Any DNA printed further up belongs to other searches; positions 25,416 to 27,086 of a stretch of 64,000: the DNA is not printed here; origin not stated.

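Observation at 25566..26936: Single-gene cargo islet encoding a NucS/RecB-like nuclease fused to a non-catalytic MGMT/ATL-like alkylguanine-binding domain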

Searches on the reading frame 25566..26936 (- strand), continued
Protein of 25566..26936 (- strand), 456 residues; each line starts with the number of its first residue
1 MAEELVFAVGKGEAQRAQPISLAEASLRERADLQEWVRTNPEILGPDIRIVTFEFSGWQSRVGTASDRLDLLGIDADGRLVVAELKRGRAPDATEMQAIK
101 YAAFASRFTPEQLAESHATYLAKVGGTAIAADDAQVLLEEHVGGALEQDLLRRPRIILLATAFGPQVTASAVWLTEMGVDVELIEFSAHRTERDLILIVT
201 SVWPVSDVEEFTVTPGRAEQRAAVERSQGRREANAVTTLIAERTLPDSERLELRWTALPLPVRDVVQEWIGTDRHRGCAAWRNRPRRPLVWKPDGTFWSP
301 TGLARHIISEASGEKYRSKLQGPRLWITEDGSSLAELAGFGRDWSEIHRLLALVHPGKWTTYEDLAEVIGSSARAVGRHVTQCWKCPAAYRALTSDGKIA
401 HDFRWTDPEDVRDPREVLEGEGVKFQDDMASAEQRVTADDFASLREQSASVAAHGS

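Call 24: find_encoding_contigs(protein=P0004, flank=10000, max_places=2)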
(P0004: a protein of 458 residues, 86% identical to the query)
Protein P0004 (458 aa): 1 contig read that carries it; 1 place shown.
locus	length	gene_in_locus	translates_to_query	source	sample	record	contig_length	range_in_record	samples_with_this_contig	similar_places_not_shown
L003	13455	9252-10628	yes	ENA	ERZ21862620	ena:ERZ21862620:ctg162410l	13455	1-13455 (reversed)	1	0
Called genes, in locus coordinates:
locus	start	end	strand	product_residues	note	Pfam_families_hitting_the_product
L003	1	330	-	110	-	?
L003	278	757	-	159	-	PF02129:Peptidase_S15, PF01738:DLH (weak), PF20434:BD-FAE (weak), PF00561:Abhydrolase_1 (weak), PF12146:Hydrolase_4, PF12697:Abhydrolase_6 (weak), PF00326:Peptidase_S9, PF08840:BAAT_C (weak), +1 more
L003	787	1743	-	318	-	PF01522:Polysacc_deac_1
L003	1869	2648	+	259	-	PF00106:adh_short, PF08659:KR, PF13561:adh_short_C2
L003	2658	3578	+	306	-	PF01522:Polysacc_deac_1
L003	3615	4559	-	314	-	PF00892:EamA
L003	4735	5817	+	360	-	PF00296:Bac_luciferase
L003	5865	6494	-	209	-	-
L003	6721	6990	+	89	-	-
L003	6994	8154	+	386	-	PF13175:AAA_15 (weak), PF13476:AAA_23 (weak), PF13304:AAA_21, PF13175:AAA_15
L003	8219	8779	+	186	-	PF11536:DUF3226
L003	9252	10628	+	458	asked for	PF01035:DNA_binding_1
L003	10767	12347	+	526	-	PF07969:Amidohydro_3, PF01979:Amidohydro_1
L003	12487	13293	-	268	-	PF00378:ECH_1, PF16113:ECH_2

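Call 25: find_encoding_contigs(protein=P0006, flank=10000, max_places=2)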
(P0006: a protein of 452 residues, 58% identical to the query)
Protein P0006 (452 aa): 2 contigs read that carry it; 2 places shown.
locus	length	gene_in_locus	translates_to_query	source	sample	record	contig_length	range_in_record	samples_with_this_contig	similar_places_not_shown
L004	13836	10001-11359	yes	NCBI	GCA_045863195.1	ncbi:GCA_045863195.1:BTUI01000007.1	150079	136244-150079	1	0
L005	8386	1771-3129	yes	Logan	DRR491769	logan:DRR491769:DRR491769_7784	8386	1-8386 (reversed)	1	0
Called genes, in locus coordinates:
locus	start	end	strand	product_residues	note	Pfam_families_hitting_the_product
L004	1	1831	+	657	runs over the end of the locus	PF04773:FecR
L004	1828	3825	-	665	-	-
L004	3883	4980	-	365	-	PF08240:ADH_N, PF16912:Glu_dehyd_C, PF00107:ADH_zinc_N, PF13602:ADH_zinc_N_2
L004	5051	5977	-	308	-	PF01488:Shikimate_DH (faint), PF02826:2-Hacid_dh_C (weak), PF03446:NAD_binding_2, PF03807:F420_oxidored, PF14833:NAD_binding_11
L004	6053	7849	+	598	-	PF00664:ABC_membrane, PF00005:ABC_tran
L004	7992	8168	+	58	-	-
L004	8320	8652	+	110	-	-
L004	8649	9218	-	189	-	PF01872:RibD_C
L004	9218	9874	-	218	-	PF00881:Nitroreductase, PF14512:TM1586_NiRdase (faint)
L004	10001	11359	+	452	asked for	PF01035:DNA_binding_1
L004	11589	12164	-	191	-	PF21820:DUF6886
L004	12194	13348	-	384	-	PF22691:Thiolase_C_1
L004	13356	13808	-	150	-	PF12172:zf-ChsH2, PF01796:OB_ChsH2_C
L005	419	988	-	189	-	PF01872:RibD_C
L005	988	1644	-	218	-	PF00881:Nitroreductase, PF14512:TM1586_NiRdase (faint)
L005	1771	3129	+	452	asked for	PF01035:DNA_binding_1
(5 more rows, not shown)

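Call 28: predict_structure(alignment_id=A1)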
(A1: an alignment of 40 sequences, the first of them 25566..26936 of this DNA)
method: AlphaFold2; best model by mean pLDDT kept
length: 456 residues; sequences in the alignment: 40
mean_pLDDT: 86.2   pTM: 0.49
mean pLDDT of the five models: 86.2, 84.1, 84.1, 81.0, 79.5
residues with pLDDT >= 90: 236; 70-90: 171; 50-70: 29; < 50: 20
segments of 3 or more residues with pLDDT < 50: 207-221
pLDDT, mean of each block of 10 residues (from residue 1): 70 87 87 89 91 69 60 94 89 79 85 93 91 97 94 91 83 83 91 87 58 41 53 79 90 94 96 97 92 96 96 88 92 88 90 97 93 90 92 96 87 96 97 97 85 72
secondary structure, 60 per line:
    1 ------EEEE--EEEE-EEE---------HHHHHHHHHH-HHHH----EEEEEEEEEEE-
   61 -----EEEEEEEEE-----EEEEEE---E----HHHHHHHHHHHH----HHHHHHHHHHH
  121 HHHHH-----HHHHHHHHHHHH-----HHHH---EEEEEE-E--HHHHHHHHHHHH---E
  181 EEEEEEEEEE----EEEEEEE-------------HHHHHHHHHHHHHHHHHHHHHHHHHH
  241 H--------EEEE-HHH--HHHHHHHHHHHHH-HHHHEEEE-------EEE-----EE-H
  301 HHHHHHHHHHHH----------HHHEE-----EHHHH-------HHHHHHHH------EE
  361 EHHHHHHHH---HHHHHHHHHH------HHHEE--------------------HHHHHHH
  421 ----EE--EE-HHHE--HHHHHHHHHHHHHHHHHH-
elements in order: E7-10 E13-16 E18-20 H30-39 H41-44 E49-59 E66-74 E80-85 H94-105 H110-125 H131-142 H148-151 E155-160 H165-176 E180-190 E195-201 H215-241 E250-253 H260-272 H274-277 E278-281 E289-291 H300-312 H334-337 H345-352 E359-361 H362-369 H373-382 H414-420 H438-455

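Call 30: find_related_loci(query=A1, collection=genome_contigs, flank=10000)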
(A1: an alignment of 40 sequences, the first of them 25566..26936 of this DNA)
Query A1 (456 aa) in genome_contigs; peptide patterns used: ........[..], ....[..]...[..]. (x = any residue, [..] = any of these).
272 stretches matched a pattern; 234 encode a relative of the query (tblastn E <= 1e-3); the best 80 are kept; 80 distinct loci.
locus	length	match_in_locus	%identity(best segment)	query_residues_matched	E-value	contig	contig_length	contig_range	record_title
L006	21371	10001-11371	90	1-456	0e+0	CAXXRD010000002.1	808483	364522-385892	MAG: Dehalococcoidia bacterium isolate bf7c6e82-8c7d-4327-8e5a-8ebf02c99848 genome assembly, contig: contig_2, whole gen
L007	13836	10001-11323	58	1-438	4e-164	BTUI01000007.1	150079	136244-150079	MAG: Chloroflexota bacterium AMX-MBFR-23 DNA, sequence07, whole genome shotgun sequence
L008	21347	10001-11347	58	1-445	6e-164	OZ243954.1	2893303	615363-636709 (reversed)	MAG: Tepidiformaceae bacterium isolate 5a156b9f-3bc7-44f9-8ff7-2bfd56dfbc36 genome assembly, chromosome: 1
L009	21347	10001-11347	58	1-445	2e-160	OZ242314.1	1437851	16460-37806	MAG: Tepidiformaceae bacterium isolate 3c820463-a1c9-49a0-8b2b-ff86738c7aa6 genome assembly, chromosome: 1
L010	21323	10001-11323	57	1-438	7e-152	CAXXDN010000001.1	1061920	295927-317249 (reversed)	MAG: Dehalococcoidia bacterium isolate dc2ee83f-b268-46d2-8eab-f8d2e8673164 genome assembly, contig: contig_1, whole gen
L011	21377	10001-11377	54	1-456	1e-149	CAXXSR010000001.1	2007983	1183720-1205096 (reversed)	MAG: Dehalococcoidia bacterium isolate e3f0780b-4b09-4c69-8f5a-dbfb53346339 genome assembly, contig: contig_1, whole gen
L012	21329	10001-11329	58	1-438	5e-145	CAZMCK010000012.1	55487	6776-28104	MAG TPA_asm: uncultured Dehalococcoidaceae bacterium isolate SRP109090_co1_67 genome assembly, contig: NODE_683_length_5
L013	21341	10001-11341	51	1-443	3e-140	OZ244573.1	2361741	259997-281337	MAG: Chloroflexota bacterium isolate 8e6c3dbd-1099-4de1-8cc9-1ee9581dcb45 genome assembly, chromosome: 1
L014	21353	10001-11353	55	1-447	3e-139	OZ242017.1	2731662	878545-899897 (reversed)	MAG: Dehalococcoidia bacterium isolate 79033009-71bc-4738-9767-b53c0ebe850b genome assembly, chromosome: 1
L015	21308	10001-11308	58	1-428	1e-138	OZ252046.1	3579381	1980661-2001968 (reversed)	MAG: Dehalococcoidia bacterium isolate ad336184-ad58-47b0-9b5a-c7672a60f3bb genome assembly, chromosome: 1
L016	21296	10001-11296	57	1-425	3e-138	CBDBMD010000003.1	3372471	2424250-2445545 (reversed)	MAG: Dehalococcoidia bacterium isolate 82647b19-91a1-4440-b29b-303ca9d817fb genome assembly, contig: contig_3, whole gen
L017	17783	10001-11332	56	1-438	1e-137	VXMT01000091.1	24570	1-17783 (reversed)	MAG: Chloroflexi bacterium isolate SB0661_bin_43 NODE_1795_length_24570_cov_18.163900, whole genome shotgun sequence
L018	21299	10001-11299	57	1-425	1e-137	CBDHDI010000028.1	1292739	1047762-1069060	MAG: Dehalococcoidia bacterium isolate d0c5affc-a78a-4576-9923-169fe3940cd0 genome assembly, contig: contig_28, whole ge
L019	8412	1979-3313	49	1-442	7e-124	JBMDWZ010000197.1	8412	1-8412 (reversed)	MAG: Beutenbergiaceae bacterium isolate FBaNitRs1_44 FBaNitRs1_contig197, whole genome shotgun sequence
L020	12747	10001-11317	47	1-441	1e-119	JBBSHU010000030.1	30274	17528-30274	MAG: Acidimicrobiales bacterium isolate LS3_sbin.15 LS3_sbin.15_K_876111_L_30274_cov_43.6330, whole genome shotgun seque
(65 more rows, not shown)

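Call 31: fold_search(model_id=the predicted structure, library=pdb)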
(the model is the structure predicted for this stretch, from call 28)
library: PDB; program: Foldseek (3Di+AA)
matches with E <= 10: 495; with E <= 0.001: 4
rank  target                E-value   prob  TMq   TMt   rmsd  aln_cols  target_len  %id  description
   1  5gke_A                8.4e-05  1.00  0.18  0.33   8.6       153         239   20  Structure of EndoMS-dsDNA1 complex (released 2016-11-02)
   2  5gkj_B                4.4e-04  1.00  0.19  0.36   8.2       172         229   21  Structure of EndoMS in apo form (released 2016-11-02)
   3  2vld_A                4.7e-04  1.00  0.18  0.33   8.5       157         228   18  crystal structure of a repair endonuclease from Pyrococcus abyssi (released 2009-05-19)
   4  2vld_B                9.3e-04  1.00  0.19  0.36   8.3       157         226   18  crystal structure of a repair endonuclease from Pyrococcus abyssi (released 2009-05-19)
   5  5gkj_A                2.6e-03  1.00  0.17  0.35   7.9       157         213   20  Structure of EndoMS in apo form (released 2016-11-02)
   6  4zyd_A                5.8e-03  1.00  0.15  0.42   3.3        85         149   27  Crystal structure of Sulfolobus solfataricus O6-methylguanine methyltransferase in complex with modified DNA (released 2015-08-12)
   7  8ps5_A                6.1e-03  0.97  0.20  0.22   7.3       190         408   13  Escherichia coli SduA complex bound to DNA (released 2025-01-22)
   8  4zye                  1.1e-02  1.00  0.15  0.42   3.5        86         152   26  Crystal structure of Sulfolobus solfataricus O6-methylguanine methyltransferase (released 2015-08-12)
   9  4zyh                  1.1e-02  1.00  0.15  0.42   3.5        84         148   26  Crystal structure of Sulfolobus solfataricus O6-methylguanine methyltransferase C119L variant (released 2015-08-12)
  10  4zyg_B                1.2e-02  1.00  0.15  0.42   3.5        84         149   26  Crystal structure of methylated Sulfolobus solfataricus O6-methylguanine methyltransferase (released 2015-08-12)
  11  1mgt                  1.7e-02  1.00  0.14  0.35   3.5        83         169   26  CRYSTAL STRUCTURE OF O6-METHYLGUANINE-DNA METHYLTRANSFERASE FROM HYPERTHERMOPHILIC ARCHAEON PYROCOCCUS KODAKARAENSIS STR (released 2000-01-07)
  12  1wrj                  3.0e-02  1.00  0.14  0.40   4.6        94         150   19  Crystal structure of O6-methylguanine methyltransferase from Sulfolobus tokodaii (released 2005-12-06)
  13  5llq_A                3.2e-02  1.00  0.15  0.42   3.5        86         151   26  Crystal structure of Sulfolobus solfataricus O6-methylguanine methyltransferase C119F variant (released 2016-11-09)
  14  7d4v                  4.3e-02  1.00  0.14  0.41   4.1        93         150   19  Crystal structure of Sulfurisphaera tokodaii O6-methylguanine methyltransferase Y91F/C120S variant (released 2021-09-29)
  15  8ps4_A                4.5e-02  0.80  0.18  0.20   7.5       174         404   14  Escherichia coli SduA complex (released 2025-01-22)
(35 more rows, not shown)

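Call 36: search_protein_families(library=pfam, alignment_id=A2, max_evalue=0.00001)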
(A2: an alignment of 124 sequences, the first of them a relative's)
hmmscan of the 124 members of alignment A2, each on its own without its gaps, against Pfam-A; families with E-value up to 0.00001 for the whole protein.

A. member 1, L006:7348-7974:- (208 aa): 0 families

B. families by the number of members that match (of 124 scanned): 99 families (the first 25 are shown)
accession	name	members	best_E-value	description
PF13561.12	adh_short_C2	7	3.1e-58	Enoyl-(Acyl carrier protein) reductase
PF00106.31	adh_short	7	5.3e-44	short chain dehydrogenase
PF00528.27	BPD_transp_1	6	5e-39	Binding-protein-dependent transport system inner membrane component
PF00441.29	Acyl-CoA_dh_1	6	6.9e-24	Acyl-CoA dehydrogenase, C-terminal domain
PF02770.24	Acyl-CoA_dh_M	6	4.1e-22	Acyl-CoA dehydrogenase, middle domain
PF02771.21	Acyl-CoA_dh_N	6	7.3e-19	Acyl-CoA dehydrogenase, N-terminal domain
PF02515.22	CoA_transf_3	5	3e-160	CoA-transferase family III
PF08659.16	KR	4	1.9e-12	KR domain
PF22691.2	Thiolase_C_1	3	8.2e-55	Thiolase C-terminal domain-like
PF02776.23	TPP_enzyme_N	3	3.4e-31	Thiamine pyrophosphate enzyme, N-terminal TPP binding domain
PF00205.28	TPP_enzyme_M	3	2.8e-28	Thiamine pyrophosphate enzyme, central domain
PF02775.26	TPP_enzyme_C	3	4.7e-26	Thiamine pyrophosphate enzyme, C-terminal TPP binding domain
PF13784.11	Fic_N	3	7.4e-26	Fic/DOC family N-terminal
PF02661.23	Fic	3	1.4e-21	Fic/DOC family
PF08028.16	Acyl-CoA_dh_2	3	4.8e-09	Acyl-CoA dehydrogenase, C-terminal domain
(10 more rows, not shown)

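Call 37: search_protein_families(library=padloc, alignment_id=A2, max_evalue=0.00001)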
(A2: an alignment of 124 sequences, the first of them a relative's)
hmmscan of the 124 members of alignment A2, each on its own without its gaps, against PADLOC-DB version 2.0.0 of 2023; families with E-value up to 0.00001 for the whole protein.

A. member 1, L006:7348-7974:- (208 aa): 0 families

B. families by the number of members that match (of 124 scanned): 249 families (the first 25 are shown)
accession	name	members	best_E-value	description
PDLC03963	SoFic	3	3.5e-115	-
PDLC04966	PDC-S24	3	1.1e-20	-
PDLC04840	PDC-S04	3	1.3e-18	-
PDLC04836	PDC-S04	3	4.3e-17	-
PDLC04837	PDC-S04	3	1.1e-15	-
PDLC04839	PDC-S04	3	1.9e-09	-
PDLC03828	ZacA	2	1.5e-129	-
PDLC04140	mad8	2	8.7e-26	mads_8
PDLC01078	C3a156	2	8e-17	oxidoreductase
PDLC02619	DrmD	1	3.8e-171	DrmD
PDLC03829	ZacB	1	6.6e-171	-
PDLC03047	REase_I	1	7.7e-169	Type I restriction enzyme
PDLC03634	MTase_III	1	2.9e-168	Type III methyltransferase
PDLC02374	dGTPase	1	8.1e-110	-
PDLC03108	Specificity_I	1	2e-99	Type I specificity subunit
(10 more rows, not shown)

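Call 85: search_dna_similar(query=window:25566-26936:-, collection=plasmids, mode=protein, max_rows=20)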
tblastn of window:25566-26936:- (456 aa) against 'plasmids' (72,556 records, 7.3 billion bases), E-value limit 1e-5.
Records with a match: 353; places in all: 354; records where one place covers at least 80% of the query: 0.
Best place of each record, by identity: <60% 353.
By first word of the organism name: Klebsiella 219; Escherichia 41; Providencia 20; Enterobacter 16; Raoultella 7; Proteus 7; Vibrio 4; Haloarcula 3; Burkholderia 2; Roseomonas 2; and 26 more.
By predicted mobility (MOB-suite, as given by PLSDB): conjugative 153; non-mobilizable 105; mobilizable 95.
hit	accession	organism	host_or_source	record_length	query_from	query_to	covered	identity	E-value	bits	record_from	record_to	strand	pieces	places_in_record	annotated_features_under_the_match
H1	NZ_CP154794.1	Rhodococcus aetherivorans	pure culture,soil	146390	6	313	68%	35.1%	2e-44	173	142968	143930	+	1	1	DNA-binding protein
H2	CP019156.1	Haloarcula taiwanensis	single cell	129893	5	337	73%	28.7%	4e-29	128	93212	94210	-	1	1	hypothetical protein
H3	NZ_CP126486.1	Kocuria rosea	mixed culture,an irradiated device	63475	6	313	68%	30.4%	2e-33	141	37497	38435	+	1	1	hypothetical protein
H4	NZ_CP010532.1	Haloarcula sp. CBA1115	monoisolate,Solar salt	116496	5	337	73%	27.6%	5e-26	119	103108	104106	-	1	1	hypothetical protein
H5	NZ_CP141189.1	Hymenobacter sp. GOD-10R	single cell,Crepidiastrum sonchifolium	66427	26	338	69%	28.4%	1e-26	121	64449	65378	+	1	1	hypothetical protein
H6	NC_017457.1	Haloquadratum walsbyi C23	-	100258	22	333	68%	28.3%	3e-29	129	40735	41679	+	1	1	endonuclease NucS domain-containing protein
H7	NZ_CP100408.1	Haloarcula marina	cell culture,sediment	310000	26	327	66%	27.0%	2e-25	117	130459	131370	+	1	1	DUF91 domain-containing protein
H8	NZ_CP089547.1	Spirosoma oryzicola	Single cell,Surface layer of rice grains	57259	29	308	61%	29.0%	2e-27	123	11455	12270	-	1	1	hypothetical protein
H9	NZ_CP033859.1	Acinetobacter sp. FDAARGOS_493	Homo sapiens,UCC isolate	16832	5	231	50%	30.7%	8e-22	106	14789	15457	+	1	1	hypothetical protein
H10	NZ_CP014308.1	Burkholderia sp. PAMC 26561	single cell,lichen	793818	18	247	50%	29.7%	5e-17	92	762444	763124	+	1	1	hypothetical protein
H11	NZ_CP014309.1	Burkholderia sp. PAMC 26561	single cell,lichen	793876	18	247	50%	29.7%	5e-17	92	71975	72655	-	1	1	hypothetical protein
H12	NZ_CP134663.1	Escherichia coli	Larus michahellis,bacteria,cloaca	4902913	6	228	49%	29.7%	5e-23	110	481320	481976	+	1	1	none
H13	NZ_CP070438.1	Klebsiella pneumoniae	Homo sapiens,blood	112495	6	228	49%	29.3%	1e-23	112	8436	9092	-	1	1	hypothetical protein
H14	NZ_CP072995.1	Loktanella salsilacus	-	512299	21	230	46%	31.0%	1e-20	103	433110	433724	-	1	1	hypothetical protein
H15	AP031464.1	Roseomonas mucosa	Homo sapiens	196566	22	228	45%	31.3%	6e-16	88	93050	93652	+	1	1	hypothetical protein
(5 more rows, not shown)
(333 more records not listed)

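Call 86: search_dna_similar(query=window:25566-26936:-, collection=phages, mode=protein, max_rows=20)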
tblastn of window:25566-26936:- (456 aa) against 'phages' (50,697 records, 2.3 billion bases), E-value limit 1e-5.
Records with a match: 2; places in all: 2; records where one place covers at least 80% of the query: 0.
Best place of each record, by identity: <60% 2.
By first word of the organism name: Bacteriophage 1; Clostridium 1.
By host as written in the record: - 1; Clostridium botulinum BKT2873 1.
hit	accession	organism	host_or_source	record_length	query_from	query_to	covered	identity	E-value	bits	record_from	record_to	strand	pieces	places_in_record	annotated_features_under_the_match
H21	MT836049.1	Bacteriophage sp.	human fecal samples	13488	12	213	44%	35.8%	1e-25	116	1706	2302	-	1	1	record has no annotation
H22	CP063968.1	Clostridium phage CWou-2020b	Clostridium botulinum BKT2873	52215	21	213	42%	26.7%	8e-10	67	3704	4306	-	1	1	HNH endonuclease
